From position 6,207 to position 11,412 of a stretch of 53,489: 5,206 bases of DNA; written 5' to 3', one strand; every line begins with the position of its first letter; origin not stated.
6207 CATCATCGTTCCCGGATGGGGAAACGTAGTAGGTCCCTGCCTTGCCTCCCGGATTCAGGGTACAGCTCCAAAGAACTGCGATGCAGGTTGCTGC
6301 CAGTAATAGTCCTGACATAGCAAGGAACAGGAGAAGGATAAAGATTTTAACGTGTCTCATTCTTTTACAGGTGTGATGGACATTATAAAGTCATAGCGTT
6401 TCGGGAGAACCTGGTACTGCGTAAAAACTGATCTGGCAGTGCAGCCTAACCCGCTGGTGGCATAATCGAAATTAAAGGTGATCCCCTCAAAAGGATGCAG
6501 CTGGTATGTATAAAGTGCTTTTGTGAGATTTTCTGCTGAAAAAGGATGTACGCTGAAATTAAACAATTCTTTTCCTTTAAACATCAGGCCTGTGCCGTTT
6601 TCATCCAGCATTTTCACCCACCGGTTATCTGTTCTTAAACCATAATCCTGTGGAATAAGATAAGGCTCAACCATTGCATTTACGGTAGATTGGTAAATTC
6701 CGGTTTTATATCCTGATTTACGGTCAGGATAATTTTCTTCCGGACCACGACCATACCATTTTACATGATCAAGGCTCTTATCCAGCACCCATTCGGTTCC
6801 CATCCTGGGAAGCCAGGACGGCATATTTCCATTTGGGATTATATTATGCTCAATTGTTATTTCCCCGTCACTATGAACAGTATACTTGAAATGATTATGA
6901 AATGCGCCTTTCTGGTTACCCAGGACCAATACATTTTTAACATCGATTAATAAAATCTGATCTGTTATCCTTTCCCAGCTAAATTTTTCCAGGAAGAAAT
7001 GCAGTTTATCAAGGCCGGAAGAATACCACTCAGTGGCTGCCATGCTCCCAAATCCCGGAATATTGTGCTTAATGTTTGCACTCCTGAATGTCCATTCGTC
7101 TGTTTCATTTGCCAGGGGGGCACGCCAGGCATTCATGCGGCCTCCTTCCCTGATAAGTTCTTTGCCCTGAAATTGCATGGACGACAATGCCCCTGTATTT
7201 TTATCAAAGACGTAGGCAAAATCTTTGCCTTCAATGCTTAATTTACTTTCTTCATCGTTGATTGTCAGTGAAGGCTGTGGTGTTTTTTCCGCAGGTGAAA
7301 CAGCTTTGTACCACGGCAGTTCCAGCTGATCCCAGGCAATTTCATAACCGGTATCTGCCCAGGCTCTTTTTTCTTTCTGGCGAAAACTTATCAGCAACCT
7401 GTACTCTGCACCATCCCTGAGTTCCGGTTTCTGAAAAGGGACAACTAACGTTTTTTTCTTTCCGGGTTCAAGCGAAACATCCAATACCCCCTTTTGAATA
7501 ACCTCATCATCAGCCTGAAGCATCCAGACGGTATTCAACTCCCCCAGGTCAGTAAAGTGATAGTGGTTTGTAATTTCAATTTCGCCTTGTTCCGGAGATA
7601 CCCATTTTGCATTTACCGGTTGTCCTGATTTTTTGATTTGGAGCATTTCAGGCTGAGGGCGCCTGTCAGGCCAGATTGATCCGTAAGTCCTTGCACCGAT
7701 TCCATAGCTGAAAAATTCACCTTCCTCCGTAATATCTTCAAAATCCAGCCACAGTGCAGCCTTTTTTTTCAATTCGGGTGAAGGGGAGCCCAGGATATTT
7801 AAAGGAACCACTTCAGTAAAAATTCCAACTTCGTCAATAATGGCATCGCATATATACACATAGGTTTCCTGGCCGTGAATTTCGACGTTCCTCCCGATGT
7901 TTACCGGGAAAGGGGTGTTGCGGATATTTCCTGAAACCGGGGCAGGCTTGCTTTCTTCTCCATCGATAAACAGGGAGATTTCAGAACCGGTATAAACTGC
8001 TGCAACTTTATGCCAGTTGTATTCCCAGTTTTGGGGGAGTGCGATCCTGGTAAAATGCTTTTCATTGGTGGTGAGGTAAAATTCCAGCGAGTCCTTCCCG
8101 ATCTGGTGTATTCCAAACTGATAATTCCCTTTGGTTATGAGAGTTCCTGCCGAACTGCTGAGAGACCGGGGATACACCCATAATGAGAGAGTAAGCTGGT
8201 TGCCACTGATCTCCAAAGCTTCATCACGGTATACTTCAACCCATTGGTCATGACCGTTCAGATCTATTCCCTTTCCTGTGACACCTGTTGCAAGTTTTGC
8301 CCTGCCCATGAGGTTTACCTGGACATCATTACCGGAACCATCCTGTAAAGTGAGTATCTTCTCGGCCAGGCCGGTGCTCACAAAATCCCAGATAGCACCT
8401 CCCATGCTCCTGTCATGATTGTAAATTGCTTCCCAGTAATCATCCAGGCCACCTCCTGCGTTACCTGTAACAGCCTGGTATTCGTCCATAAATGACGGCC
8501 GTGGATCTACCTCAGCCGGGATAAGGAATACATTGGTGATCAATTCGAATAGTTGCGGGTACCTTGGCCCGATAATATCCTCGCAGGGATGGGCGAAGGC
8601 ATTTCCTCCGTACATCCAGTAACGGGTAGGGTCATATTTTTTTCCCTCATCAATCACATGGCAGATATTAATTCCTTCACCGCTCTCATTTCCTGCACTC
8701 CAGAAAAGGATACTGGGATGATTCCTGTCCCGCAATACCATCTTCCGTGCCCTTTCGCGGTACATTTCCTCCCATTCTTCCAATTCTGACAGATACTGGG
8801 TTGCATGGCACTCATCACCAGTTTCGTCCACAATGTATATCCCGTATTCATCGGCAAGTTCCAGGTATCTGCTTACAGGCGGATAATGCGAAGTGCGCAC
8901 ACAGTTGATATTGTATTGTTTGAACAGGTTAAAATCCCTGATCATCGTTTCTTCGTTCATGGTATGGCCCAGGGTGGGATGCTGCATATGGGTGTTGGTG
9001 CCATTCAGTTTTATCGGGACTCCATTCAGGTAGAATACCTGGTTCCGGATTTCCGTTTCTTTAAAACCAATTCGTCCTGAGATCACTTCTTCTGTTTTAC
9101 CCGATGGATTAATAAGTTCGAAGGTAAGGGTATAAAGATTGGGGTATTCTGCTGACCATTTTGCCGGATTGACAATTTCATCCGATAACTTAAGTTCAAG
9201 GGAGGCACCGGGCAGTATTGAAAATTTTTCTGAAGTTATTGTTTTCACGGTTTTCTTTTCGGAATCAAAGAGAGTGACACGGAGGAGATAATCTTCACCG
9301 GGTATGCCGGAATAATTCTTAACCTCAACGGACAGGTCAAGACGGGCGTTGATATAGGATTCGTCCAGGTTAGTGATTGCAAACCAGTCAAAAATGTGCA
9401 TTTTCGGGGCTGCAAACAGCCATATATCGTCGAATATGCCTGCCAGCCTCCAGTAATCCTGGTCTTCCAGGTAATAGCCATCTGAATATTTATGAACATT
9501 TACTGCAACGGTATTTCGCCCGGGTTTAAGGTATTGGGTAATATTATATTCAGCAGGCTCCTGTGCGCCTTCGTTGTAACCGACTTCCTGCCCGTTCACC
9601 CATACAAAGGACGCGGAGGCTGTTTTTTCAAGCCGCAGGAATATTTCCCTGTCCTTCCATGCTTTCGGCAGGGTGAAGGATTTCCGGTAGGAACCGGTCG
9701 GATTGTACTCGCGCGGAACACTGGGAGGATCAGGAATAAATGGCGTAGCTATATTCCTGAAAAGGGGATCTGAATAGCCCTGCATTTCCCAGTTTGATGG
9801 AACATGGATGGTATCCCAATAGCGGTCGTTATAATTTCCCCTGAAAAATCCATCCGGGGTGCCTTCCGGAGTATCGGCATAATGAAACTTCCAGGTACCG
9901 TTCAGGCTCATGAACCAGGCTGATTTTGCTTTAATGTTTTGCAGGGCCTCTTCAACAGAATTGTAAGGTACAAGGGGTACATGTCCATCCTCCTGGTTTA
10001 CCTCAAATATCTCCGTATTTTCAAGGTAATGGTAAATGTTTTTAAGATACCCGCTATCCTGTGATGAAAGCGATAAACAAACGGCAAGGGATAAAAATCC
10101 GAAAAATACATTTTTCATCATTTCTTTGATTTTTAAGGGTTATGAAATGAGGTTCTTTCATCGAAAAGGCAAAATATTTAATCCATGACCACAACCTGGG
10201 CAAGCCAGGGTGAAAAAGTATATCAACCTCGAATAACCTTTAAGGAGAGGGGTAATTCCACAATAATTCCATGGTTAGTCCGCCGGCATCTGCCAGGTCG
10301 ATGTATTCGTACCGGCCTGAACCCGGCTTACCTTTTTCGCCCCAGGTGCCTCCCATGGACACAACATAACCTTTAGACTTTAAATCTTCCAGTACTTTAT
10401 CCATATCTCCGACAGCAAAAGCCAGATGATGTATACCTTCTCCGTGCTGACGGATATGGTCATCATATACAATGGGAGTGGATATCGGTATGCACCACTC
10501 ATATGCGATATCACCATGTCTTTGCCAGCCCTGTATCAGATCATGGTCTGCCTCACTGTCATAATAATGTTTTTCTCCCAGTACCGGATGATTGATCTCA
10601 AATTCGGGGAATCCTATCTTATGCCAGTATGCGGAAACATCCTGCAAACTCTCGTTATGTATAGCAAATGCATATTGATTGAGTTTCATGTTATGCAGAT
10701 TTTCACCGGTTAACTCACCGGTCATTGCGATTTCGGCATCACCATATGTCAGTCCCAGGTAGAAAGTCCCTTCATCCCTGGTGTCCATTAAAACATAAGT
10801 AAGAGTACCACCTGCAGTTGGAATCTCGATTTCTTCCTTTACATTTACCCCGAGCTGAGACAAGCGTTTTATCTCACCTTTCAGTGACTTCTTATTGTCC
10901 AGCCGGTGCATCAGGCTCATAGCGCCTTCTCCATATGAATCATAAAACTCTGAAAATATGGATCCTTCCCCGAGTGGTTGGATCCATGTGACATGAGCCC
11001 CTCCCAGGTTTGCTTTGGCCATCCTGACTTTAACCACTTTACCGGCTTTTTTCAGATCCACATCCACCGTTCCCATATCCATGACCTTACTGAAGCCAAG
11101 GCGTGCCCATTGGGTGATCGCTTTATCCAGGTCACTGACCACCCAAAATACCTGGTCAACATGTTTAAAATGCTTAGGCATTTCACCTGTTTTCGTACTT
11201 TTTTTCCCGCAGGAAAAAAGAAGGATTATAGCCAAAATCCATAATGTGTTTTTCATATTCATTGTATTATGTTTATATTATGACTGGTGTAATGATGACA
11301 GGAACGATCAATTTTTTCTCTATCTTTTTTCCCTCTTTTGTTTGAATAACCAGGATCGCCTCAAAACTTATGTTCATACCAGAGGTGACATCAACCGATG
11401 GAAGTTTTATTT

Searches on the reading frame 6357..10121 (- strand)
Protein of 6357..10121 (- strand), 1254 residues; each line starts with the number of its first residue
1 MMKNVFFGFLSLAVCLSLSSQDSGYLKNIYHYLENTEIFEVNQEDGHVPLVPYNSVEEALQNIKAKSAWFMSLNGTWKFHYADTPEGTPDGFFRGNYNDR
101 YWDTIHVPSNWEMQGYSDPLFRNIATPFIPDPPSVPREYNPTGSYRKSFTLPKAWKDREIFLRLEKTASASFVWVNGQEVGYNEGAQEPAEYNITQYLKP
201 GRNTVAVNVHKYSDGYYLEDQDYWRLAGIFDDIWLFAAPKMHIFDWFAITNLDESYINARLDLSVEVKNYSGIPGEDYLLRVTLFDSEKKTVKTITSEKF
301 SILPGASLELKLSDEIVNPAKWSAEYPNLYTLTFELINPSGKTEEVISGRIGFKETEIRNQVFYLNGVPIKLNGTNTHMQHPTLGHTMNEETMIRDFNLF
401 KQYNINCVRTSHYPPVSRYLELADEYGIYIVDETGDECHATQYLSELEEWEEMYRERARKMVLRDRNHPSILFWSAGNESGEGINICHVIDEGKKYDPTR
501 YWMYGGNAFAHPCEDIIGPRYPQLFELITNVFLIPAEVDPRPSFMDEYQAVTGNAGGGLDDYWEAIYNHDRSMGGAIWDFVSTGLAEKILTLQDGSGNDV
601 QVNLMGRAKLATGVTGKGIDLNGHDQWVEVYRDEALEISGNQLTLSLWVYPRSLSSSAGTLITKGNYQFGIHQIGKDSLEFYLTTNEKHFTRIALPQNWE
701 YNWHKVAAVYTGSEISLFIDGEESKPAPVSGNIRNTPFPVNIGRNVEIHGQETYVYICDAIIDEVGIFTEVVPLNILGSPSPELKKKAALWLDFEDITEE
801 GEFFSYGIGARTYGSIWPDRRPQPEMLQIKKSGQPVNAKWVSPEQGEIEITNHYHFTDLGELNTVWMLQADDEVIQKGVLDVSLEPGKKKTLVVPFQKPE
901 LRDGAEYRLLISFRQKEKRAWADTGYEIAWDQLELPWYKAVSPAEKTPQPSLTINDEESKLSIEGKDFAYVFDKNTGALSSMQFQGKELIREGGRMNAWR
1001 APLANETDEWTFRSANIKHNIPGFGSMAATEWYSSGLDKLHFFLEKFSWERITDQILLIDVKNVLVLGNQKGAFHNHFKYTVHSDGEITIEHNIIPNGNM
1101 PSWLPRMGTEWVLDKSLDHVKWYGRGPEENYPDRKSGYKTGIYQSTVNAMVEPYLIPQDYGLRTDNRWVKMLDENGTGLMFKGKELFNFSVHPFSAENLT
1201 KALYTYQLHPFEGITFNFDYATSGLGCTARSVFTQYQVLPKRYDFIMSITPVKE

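Call 10: search_protein_families(library=pfam, proteins=[window:6357-10121:-])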
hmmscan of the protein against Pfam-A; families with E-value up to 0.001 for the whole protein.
window:6357-10121:- (1254 aa): 9 families
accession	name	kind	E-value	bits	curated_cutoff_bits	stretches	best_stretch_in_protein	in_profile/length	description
PF02929.23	Bgal_small_N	-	4.3e-60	203.9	25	1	965-1247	2-246/248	Beta galactosidase small chain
PF02836.23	Glyco_hydro_2_C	-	2e-55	188.5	21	1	357-586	2-248/302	Glycosyl hydrolases family 2, TIM barrel domain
PF02837.24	Glyco_hydro_2_N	-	5.9e-41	140.6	28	1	71-239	2-169/169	Glycosyl hydrolases family 2, sugar binding domain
PF16353.11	LacZ_4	-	3.6e-25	88.5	27.3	1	848-936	1-87/87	Beta-galactosidase, domain 4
PF13385.13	Laminin_G_3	-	4.3e-16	59.9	27.6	1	623-770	2-143/151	Concanavalin A-like lectin/glucanases superfamily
PF00703.27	Glyco_hydro_2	-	2.9e-14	54.2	23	1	242-354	2-109/109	Glycosyl hydrolases family 2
PF22666.2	Glyco_hydro_2_N2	-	3.7e-06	27.5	27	1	144-211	51-119/167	Glycosyl hydrolase 2 galactose-binding domain-like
PF21467.3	BetaGal_gal-bd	-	0.00037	21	27.3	0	145-203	4-62/62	Beta-galactosidase, galactose-binding domain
PF03198.20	Glyco_hydro_72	-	0.00057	19.7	25.9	0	359-479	24-145/314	Glucanosyltransferase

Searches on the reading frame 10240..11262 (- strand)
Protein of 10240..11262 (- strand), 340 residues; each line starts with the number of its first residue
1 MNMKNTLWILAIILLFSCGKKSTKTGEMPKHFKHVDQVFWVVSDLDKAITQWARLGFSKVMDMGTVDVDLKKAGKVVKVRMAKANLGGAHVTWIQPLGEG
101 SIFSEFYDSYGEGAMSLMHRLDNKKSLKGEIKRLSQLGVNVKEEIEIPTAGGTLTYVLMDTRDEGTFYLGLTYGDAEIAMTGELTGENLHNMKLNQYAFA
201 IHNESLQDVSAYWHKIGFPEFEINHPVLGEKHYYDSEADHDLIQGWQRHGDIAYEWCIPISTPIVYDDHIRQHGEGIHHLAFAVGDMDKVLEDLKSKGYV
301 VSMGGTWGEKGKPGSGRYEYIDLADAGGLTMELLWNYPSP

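Call 10: search_protein_families(library=pfam, proteins=[window:10240-11262:-])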
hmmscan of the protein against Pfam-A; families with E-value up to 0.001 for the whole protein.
window:10240-11262:- (340 aa): 2 families
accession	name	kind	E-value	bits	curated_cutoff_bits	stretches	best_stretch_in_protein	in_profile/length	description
PF13669.12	Glyoxalase_4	-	5.6e-16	59.2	27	2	203-305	7-97/109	Glyoxalase/Bleomycin resistance protein/Dioxygenase superfamily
PF00903.31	Glyoxalase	-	3.2e-09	37.7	20.6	0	216-304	23-98/121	Glyoxalase/Bleomycin resistance protein/Dioxygenase superfamily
